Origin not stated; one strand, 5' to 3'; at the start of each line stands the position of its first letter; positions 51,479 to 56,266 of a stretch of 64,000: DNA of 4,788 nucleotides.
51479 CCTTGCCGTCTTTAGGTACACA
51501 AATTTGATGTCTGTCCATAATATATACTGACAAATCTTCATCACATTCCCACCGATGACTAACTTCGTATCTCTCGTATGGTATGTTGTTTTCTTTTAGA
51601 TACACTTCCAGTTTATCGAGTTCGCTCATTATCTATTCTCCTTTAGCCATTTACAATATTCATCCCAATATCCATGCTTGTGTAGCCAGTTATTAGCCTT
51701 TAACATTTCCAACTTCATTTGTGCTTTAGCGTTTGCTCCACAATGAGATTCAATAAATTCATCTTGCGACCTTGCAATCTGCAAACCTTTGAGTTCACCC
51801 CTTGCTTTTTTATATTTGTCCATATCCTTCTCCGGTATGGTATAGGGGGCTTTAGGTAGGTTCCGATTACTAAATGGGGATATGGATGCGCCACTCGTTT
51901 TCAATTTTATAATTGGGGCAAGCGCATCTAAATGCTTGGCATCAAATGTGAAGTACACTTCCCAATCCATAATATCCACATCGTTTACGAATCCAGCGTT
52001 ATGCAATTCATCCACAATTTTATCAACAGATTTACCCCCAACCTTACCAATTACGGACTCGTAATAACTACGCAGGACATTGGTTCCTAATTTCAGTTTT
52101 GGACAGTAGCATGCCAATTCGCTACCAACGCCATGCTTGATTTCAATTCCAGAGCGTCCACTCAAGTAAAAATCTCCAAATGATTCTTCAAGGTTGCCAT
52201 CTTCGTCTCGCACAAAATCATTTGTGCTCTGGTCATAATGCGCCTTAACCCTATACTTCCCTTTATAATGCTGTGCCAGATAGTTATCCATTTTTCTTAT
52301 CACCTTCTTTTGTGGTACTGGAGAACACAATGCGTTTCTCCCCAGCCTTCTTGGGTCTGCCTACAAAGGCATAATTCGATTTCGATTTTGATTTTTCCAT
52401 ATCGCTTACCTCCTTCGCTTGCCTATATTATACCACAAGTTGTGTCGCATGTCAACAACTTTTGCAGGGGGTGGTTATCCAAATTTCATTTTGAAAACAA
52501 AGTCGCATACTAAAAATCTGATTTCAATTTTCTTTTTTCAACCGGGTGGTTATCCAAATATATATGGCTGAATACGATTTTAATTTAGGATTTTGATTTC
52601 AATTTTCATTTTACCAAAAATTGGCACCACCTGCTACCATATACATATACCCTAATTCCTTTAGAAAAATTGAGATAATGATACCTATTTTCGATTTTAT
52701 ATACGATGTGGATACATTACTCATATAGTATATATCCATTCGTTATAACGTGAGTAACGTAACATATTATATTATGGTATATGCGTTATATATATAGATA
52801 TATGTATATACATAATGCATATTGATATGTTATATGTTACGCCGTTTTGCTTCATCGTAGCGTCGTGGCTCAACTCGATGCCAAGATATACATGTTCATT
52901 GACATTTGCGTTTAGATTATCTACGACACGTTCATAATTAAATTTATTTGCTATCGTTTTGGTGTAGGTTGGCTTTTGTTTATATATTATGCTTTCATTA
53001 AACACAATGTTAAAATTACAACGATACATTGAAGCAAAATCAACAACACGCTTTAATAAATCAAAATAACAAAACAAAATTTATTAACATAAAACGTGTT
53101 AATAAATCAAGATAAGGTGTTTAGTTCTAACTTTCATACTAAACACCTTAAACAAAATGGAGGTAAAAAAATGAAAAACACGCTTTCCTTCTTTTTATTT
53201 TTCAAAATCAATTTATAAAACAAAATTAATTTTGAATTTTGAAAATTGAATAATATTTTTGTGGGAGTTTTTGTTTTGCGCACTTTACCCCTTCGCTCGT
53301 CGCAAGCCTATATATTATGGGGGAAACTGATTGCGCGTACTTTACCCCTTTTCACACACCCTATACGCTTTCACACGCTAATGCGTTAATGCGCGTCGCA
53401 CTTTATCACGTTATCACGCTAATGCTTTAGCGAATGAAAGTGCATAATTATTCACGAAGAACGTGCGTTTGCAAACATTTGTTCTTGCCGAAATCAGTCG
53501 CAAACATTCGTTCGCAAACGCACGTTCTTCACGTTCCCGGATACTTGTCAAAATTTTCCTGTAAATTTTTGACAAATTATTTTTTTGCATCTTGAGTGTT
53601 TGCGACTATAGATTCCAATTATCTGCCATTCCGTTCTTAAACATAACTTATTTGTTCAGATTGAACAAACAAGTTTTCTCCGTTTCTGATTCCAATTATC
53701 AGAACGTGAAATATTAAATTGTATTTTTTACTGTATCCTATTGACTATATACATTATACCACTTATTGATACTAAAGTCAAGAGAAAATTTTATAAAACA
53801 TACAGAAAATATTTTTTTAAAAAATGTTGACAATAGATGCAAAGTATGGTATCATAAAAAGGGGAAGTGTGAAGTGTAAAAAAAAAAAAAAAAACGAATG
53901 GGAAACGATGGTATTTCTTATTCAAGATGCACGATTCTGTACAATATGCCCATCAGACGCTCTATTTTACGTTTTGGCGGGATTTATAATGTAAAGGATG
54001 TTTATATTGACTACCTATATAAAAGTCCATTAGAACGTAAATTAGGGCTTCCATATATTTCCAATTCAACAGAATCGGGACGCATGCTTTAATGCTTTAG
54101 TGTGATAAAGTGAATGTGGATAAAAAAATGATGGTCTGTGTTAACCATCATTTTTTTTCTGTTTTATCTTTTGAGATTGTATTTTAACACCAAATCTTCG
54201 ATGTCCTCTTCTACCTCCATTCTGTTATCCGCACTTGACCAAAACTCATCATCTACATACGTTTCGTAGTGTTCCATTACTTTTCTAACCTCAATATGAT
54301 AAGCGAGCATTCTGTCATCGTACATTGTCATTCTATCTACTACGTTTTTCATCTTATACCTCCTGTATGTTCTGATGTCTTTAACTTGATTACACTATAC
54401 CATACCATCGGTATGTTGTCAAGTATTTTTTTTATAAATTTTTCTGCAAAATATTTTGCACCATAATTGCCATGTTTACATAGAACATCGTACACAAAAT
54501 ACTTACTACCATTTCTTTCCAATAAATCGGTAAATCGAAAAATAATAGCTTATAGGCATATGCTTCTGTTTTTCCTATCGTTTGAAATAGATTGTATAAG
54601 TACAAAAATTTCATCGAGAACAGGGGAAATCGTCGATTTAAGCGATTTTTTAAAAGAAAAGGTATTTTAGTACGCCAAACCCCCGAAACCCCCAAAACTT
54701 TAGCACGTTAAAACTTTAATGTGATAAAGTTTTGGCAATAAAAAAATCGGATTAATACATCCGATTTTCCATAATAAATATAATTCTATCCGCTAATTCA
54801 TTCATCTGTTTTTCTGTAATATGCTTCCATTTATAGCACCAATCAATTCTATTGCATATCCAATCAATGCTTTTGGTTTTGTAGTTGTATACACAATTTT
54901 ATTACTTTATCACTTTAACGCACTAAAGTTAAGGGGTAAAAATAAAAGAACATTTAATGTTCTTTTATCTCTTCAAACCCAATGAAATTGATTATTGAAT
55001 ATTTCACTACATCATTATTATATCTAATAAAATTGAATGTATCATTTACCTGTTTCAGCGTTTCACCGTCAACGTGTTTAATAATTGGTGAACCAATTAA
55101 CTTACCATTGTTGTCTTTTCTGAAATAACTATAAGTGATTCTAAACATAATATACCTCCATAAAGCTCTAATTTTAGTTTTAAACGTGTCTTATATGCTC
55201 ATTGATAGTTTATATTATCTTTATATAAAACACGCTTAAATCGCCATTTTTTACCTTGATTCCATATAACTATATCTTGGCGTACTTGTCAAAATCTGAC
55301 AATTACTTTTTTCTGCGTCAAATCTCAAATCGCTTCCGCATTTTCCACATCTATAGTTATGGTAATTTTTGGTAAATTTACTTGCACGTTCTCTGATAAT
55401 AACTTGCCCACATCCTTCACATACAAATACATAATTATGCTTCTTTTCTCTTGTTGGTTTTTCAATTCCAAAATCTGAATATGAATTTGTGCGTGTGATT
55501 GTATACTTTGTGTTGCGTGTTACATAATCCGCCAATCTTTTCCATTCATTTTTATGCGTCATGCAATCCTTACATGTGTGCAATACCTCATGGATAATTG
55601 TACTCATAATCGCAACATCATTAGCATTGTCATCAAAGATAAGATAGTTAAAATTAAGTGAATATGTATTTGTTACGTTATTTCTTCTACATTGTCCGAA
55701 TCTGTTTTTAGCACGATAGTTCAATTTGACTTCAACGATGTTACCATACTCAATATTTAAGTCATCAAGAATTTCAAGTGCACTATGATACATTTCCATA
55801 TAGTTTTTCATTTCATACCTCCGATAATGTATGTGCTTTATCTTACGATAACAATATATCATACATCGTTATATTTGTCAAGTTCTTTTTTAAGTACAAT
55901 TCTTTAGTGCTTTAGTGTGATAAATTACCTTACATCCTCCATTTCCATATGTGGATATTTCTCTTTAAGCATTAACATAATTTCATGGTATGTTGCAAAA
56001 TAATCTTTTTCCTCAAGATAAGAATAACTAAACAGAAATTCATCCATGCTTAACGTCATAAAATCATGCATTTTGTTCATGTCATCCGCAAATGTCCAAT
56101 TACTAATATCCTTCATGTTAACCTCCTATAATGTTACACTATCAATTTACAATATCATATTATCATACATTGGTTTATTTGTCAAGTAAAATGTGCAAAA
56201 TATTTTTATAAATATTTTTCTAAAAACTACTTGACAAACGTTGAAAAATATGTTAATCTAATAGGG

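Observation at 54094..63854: More than 20 copies of an 18-bp dyad, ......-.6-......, with no recognisable binding protein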

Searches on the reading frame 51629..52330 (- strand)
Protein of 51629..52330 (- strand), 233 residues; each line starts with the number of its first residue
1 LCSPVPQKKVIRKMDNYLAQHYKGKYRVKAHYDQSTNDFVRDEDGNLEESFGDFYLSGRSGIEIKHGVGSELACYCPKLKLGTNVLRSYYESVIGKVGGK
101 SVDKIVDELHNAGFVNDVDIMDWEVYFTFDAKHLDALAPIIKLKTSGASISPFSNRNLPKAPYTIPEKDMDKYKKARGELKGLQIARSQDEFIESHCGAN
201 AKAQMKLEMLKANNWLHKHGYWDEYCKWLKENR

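Call 23: search_protein_families(library=pfam, proteins=[window:51629-52330:-], max_evalue=0.01)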
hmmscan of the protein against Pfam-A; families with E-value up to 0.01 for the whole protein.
window:51629-52330:- (233 aa): 0 families

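Call 29: find_related_loci(query=window:51629-52330:-, collection=viral_contigs, flank=10000)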
Query window:51629-52330:- (233 aa) in viral_contigs; peptide patterns used: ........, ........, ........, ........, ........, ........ (x = any residue, [..] = any of these).
19 stretches matched a pattern, but none encodes a relative of the query by tblastn (E <= 1e-3).

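Call 30: find_homologous_proteins(query=window:51629-52330:-, max_evalue=0.001)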
Query window:51629-52330:- (233 aa): 113 proteins with E <= 0.001 among 195 candidates.
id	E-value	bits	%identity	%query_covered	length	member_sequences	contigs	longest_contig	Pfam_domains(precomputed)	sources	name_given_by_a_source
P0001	3.0e-145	500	98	94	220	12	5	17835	-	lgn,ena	-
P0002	4.2e-124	431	83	94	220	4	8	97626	-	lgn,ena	-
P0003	2.9e-121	422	81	94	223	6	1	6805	-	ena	-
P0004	6.2e-106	372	73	96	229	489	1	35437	-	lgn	-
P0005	2.9e-105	369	71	94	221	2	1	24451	-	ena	-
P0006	3.3e-104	366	71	94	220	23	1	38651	-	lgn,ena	-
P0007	6.6e-104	365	72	94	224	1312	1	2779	-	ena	-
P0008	4.0e-103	362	71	94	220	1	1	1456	-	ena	-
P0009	6.3e-102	358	70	94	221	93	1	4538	-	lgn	-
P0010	7.0e-102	358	70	93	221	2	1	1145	-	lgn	-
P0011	3.9e-101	356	70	94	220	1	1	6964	-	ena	-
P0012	5.4e-101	355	70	94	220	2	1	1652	-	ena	-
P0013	5.8e-101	355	70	94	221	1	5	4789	-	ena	-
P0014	1.2e-100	354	70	94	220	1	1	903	-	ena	-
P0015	1.3e-100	354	70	93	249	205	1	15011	-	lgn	-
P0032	3.3e-98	346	69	94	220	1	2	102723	-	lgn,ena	-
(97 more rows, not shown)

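Call 31: find_encoding_contigs(protein=P0002, flank=10000, max_places=4)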
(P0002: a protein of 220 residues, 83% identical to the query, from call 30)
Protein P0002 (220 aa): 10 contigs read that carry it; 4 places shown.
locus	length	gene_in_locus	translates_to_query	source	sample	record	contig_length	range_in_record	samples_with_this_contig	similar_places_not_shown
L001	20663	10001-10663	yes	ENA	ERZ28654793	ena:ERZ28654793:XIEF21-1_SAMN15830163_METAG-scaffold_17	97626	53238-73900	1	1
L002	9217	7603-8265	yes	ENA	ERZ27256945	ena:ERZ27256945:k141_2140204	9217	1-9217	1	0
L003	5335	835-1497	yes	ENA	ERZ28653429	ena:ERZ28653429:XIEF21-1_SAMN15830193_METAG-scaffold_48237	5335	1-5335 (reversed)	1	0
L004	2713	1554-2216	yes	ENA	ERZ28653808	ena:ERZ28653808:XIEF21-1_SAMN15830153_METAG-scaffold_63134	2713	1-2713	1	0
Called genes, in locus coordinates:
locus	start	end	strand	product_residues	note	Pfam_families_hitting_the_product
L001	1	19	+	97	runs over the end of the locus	-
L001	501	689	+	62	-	-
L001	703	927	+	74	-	-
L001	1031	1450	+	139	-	-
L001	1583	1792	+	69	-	-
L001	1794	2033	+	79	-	-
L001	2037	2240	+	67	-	-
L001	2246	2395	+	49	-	-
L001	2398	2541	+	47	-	-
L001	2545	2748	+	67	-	-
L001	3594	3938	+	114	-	-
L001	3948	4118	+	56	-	-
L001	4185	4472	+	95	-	-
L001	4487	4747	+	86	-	-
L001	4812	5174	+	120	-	-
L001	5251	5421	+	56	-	-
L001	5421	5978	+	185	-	-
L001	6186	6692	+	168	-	PF10263:SprT-like, PF17283:Zn_ribbon_SprT (weak)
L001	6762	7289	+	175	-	-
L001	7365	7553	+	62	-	-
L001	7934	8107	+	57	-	-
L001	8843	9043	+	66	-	-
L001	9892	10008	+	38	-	-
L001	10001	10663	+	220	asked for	-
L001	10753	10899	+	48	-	-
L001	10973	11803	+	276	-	PF02899:Phage_int_SAM_1 (weak), PF00589:Phage_integrase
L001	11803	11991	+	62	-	-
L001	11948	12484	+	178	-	PF13238:AAA_18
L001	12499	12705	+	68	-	-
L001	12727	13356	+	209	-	-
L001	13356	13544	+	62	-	-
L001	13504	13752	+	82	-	PF22083:I-HmuI_NUMOD-like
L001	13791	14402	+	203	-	-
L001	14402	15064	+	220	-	-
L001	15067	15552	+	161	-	PF26927:Phage_SPbeta_YorH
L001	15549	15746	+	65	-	-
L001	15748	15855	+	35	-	-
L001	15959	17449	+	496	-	PF03796:DnaB_C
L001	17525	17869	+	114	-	-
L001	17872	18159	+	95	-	-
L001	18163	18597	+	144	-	-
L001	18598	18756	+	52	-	-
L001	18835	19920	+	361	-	-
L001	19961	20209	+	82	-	-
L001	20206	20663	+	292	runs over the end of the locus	PF14236:DruA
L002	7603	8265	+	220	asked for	-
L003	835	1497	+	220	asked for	-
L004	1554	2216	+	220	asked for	-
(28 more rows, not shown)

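Call 32: find_encoding_contigs(protein=P0001, flank=10000, max_places=4)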
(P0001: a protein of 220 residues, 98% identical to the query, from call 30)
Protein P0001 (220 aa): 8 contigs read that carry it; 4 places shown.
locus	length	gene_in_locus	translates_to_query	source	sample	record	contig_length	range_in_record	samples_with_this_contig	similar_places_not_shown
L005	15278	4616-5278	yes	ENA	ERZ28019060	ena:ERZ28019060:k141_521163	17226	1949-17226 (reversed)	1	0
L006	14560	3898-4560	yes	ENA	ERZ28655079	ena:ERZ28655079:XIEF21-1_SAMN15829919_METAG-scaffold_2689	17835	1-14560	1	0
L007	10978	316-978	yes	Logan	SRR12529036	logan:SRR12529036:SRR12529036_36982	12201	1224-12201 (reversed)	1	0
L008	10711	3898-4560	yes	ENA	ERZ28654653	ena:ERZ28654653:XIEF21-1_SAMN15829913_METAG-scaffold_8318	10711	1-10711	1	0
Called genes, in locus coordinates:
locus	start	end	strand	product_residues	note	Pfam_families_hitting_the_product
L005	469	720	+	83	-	-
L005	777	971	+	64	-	-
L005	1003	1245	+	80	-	-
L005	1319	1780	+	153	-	-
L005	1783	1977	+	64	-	-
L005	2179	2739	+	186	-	PF10263:SprT-like (weak), PF17283:Zn_ribbon_SprT (weak)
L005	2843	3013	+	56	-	-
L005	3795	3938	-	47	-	-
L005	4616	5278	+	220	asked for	-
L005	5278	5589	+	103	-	-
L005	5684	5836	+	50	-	-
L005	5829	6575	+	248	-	PF01555:N6_N4_Mtase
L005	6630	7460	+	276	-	PF02899:Phage_int_SAM_1 (weak), PF00589:Phage_integrase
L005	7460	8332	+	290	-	PF13401:AAA_22 (faint), PF13238:AAA_18 (weak)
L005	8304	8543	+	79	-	-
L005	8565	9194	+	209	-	-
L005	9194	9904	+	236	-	PF07460:NUMOD3, PF22083:I-HmuI_NUMOD-like (weak)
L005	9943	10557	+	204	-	-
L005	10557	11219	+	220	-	-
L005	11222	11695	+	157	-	PF26927:Phage_SPbeta_YorH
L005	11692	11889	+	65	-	-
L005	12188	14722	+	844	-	PF03796:DnaB_C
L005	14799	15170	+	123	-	-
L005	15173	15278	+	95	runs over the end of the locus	-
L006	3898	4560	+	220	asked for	-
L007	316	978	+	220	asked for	-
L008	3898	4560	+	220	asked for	-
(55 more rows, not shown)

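Call 38: find_related_loci(query=A2, collection=genome_contigs, flank=10000)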
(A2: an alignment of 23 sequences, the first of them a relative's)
Query A2 (220 aa) in genome_contigs; peptide patterns used: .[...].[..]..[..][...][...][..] (x = any residue, [..] = any of these).
19 stretches matched a pattern; 1 encode a relative of the query (tblastn E <= 1e-3); 1 distinct loci.
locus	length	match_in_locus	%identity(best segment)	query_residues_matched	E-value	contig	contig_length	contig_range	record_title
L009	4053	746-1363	34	3-218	2e-32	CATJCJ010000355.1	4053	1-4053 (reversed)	MAG: uncultured Eubacteriales bacterium isolate iMGMC-47_1678881638 genome assembly, contig: MegahitA5_237434, whole gen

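Call 39: find_related_loci(query=A2, collection=viral_contigs, flank=10000)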
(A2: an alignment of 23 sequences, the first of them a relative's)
Query A2 (220 aa) in viral_contigs; peptide patterns used: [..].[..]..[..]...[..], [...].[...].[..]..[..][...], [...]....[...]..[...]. (x = any residue, [..] = any of these).
500 stretches matched a pattern; 380 encode a relative of the query (tblastn E <= 1e-3); the best 80 are kept; 79 distinct loci.
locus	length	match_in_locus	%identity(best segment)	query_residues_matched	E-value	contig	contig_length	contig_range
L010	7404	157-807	69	1-218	6e-102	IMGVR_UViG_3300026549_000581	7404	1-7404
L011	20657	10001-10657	47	1-218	3e-64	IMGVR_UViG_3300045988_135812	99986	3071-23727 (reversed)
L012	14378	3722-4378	47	1-218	7e-63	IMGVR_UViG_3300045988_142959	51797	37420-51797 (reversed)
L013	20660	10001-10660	73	1-220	1e-110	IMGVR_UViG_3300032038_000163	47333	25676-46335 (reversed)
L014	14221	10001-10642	42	1-211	8e-48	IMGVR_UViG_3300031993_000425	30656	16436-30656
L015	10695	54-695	42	1-211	2e-47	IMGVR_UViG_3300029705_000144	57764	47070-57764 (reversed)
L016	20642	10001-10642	42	1-211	2e-47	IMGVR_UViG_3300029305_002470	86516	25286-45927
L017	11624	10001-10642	42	1-211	2e-47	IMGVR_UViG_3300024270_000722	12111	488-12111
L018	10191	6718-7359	40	1-211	3e-47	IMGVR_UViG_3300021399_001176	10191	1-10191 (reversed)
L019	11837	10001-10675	39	1-218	2e-41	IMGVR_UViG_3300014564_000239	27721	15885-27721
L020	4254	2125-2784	39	9-218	4e-41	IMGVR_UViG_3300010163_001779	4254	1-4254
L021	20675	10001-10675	37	1-218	2e-39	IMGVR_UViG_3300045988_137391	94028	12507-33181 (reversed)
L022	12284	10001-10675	37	1-218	2e-39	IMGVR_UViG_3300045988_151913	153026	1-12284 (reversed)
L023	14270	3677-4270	37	1-216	8e-39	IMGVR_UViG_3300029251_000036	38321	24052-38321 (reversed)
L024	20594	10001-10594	37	1-216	8e-39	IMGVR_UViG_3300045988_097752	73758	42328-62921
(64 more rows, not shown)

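Call 76: search_dna_similar(query=window:51629-52288:-, collection=phages, mode=protein, max_rows=25)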
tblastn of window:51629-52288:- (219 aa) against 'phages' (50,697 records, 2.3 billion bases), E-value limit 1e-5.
Records with a match: 1; places in all: 1; records where one place covers at least 80% of the query: 1.
Best place of each record, by identity: <60% 1.
By first word of the organism name: Bacteriophage 1.
By host as written in the record: - 1.
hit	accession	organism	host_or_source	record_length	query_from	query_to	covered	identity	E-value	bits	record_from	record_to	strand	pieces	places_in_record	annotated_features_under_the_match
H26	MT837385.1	Bacteriophage sp.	human fecal samples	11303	6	215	96%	35.6%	4e-32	128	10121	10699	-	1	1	record has no annotation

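Call 88: find_encoding_contigs(protein=P0032, flank=10000, max_places=2)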
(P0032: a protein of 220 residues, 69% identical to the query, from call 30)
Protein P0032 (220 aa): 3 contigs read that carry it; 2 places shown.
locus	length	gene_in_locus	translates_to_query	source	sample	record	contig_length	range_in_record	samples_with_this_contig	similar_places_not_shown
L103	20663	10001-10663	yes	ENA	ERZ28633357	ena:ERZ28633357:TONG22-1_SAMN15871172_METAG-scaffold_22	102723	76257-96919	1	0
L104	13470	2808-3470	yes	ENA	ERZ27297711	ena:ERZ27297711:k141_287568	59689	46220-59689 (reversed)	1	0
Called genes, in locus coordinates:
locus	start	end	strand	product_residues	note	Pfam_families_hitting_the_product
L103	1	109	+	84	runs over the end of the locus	-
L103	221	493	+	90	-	-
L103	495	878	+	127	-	-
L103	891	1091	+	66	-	-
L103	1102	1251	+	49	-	-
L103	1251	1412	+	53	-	-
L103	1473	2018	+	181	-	-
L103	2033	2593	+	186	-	-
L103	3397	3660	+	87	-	-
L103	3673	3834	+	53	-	-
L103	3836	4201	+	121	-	-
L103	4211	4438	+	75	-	-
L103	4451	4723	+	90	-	-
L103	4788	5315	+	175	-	-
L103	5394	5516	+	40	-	-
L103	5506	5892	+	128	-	-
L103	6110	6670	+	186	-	PF10263:SprT-like (faint)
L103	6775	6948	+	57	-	-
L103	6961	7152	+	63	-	-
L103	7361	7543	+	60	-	-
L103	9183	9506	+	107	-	-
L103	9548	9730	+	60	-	-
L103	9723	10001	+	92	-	-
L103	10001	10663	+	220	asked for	-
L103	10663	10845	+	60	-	-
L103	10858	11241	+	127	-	-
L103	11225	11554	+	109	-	-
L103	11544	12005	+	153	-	-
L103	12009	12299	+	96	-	-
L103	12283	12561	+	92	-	-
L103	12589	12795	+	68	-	-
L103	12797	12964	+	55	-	-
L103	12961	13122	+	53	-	-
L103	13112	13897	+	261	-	PF01555:N6_N4_Mtase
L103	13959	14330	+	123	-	-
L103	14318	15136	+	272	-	PF02899:Phage_int_SAM_1, PF00589:Phage_integrase, PF16795:Phage_integr_3 (faint), PF22823:MrpR_C_cat (weak), PF11917:DUF3435 (faint)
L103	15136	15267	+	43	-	-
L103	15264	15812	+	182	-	PF00485:PRK (faint), PF00625:Guanylate_kin (weak), PF13238:AAA_18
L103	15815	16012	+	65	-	-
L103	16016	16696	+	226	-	-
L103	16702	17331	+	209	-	-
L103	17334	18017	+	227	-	-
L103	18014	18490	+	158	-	PF26927:Phage_SPbeta_YorH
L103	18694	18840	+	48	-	-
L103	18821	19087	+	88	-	PF11195:Tad2-like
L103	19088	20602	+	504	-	PF03796:DnaB_C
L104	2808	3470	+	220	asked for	-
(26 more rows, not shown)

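Call 102: predict_structure(alignment_id=A2)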
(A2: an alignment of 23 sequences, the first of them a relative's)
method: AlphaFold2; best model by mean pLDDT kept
length: 220 residues; sequences in the alignment: 23
mean_pLDDT: 89.7   pTM: 0.65
mean pLDDT of the five models: 89.7, 89.4, 89.3, 87.5, 85.8
residues with pLDDT >= 90: 138; 70-90: 73; 50-70: 9; < 50: 0
segments of 3 or more residues with pLDDT < 50: none
pLDDT, mean of each block of 10 residues (from residue 1): 86 90 79 73 94 94 97 97 91 97 96 97 97 89 77 92 89 90 86 82 93 88
secondary structure, 60 per line:
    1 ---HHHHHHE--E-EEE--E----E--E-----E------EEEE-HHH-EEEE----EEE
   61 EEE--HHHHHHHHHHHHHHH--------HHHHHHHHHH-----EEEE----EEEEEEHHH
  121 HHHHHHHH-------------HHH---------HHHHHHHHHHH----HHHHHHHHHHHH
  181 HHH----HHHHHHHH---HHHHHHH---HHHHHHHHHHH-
elements in order: H4-9 E15-17 E41-44 E50-53 E58-63 H66-80 H89-98 E104-107 E112-117 H118-128 H154-164 H169-183 H188-195 H199-205 H209-219

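Call 104: fold_search(model_id=the predicted structure, library=pdb)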
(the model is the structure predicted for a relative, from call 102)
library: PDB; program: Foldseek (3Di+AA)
matches with E <= 10: 625; with E <= 0.001: 0
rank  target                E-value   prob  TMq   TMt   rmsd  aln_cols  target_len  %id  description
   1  1mw7                  8.0e-02  0.28  0.15  0.15  19.7       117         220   11  X-RAY STRUCTURE OF Y162_HELPY NORTHEAST STRUCTURAL GENOMICS CONSORTIUM TARGET PR6 (released 2003-01-28)
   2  8e73_B                1.7e-01  0.12  0.20  0.12  21.3       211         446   10  Vigna radiata supercomplex I+III2 (full bridge) (released 2023-01-11)
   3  1hr6_C                1.9e-01  0.13  0.20  0.11  21.1       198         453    7  Yeast Mitochondrial Processing Peptidase (released 2001-07-11)
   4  8b6j_B                2.0e-01  0.08  0.16  0.10  25.5       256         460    8  Cryo-EM structure of cytochrome bc1 complex (complex-III) from respiratory supercomplex of Tetrahymena thermophila (released 2023-03-29)
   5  7tgh_3a               2.1e-01  0.10  0.19  0.11  23.9       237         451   10  Cryo-EM structure of respiratory super-complex CI+III2 from Tetrahymena thermophila (released 2022-04-06)
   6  5z7b_B                2.1e-01  0.09  0.14  0.15  18.2       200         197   12  Crystal structure of the VanR transcription factor in complex with vanillate (released 2018-08-29)
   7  7tgh_3B               2.5e-01  0.10  0.19  0.11  22.3       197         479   11  Cryo-EM structure of respiratory super-complex CI+III2 from Tetrahymena thermophila (released 2022-04-06)
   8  1hr8_G                2.7e-01  0.11  0.20  0.12  20.9       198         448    8  Yeast Mitochondrial Processing Peptidase beta-E73Q Mutant Complexed with Cytochrome C Oxidase IV Signal Peptide (released 2001-07-11)
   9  1lfp                  3.0e-01  0.16  0.15  0.14  17.5       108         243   10  Crystal Structure of a Conserved Hypothetical Protein Aq1575 from Aquifex Aeolicus (released 2002-06-19)
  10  1hr6_E                3.0e-01  0.12  0.22  0.13  20.7       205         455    7  Yeast Mitochondrial Processing Peptidase (released 2001-07-11)
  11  5x11_G                3.2e-01  0.08  0.14  0.17  18.5       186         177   12  Crystal structure of Bacillus subtilis PadR in complex with operator DNA (released 2017-11-22)
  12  5x11_F                3.2e-01  0.07  0.13  0.15  18.6       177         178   11  Crystal structure of Bacillus subtilis PadR in complex with operator DNA (released 2017-11-22)
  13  8bq6_BA               3.4e-01  0.09  0.20  0.12  21.1       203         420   12  Cryo-EM structure of the Arabidopsis thaliana I+III2 supercomplex (Complete conformation 2 composition) (released 2023-05-10)
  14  8ic2_Aa               3.4e-01  0.08  0.19  0.12  20.8       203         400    7  Respiratory complex CI:CIII2, type I, PERK -/- mouse under cold temperature (released 2024-09-18)
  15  6cgd_D                3.6e-01  0.16  0.23  0.17  21.9       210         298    7  Aminoglycoside Phosphotransferase (2'')-Ia in complex with GMPPNP, Magnesium, and Amikacin (released 2018-04-11)
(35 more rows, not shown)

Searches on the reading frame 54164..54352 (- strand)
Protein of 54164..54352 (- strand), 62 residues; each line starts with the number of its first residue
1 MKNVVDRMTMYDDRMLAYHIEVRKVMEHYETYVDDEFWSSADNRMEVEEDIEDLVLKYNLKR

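Call 107: search_protein_families(library=pfam, proteins=[window:54164-54352:-], max_evalue=10)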
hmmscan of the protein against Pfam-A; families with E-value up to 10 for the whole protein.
window:54164-54352:- (62 aa): 2 families
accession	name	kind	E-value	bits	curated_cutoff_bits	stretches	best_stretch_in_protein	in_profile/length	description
PF11629.13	Mst1_SARAH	-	0.055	13.9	23.1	1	42-62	20-38/48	C terminal SARAH domain of Mst1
PF01431.27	Peptidase_M13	-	0.074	13.1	24.5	1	9-54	64-109/205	Peptidase family M13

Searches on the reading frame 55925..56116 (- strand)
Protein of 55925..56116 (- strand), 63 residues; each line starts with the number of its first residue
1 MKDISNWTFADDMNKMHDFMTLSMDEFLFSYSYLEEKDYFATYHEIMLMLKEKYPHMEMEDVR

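Call 107: search_protein_families(library=pfam, proteins=[window:55925-56116:-], max_evalue=10)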
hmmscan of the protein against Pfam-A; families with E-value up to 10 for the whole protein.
window:55925-56116:- (63 aa): 1 family
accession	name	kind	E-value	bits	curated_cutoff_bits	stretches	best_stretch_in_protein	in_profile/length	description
PF25716.1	BPP1_LPA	-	0.018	15.8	35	1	37-61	16-40/131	Late promoter-activating protein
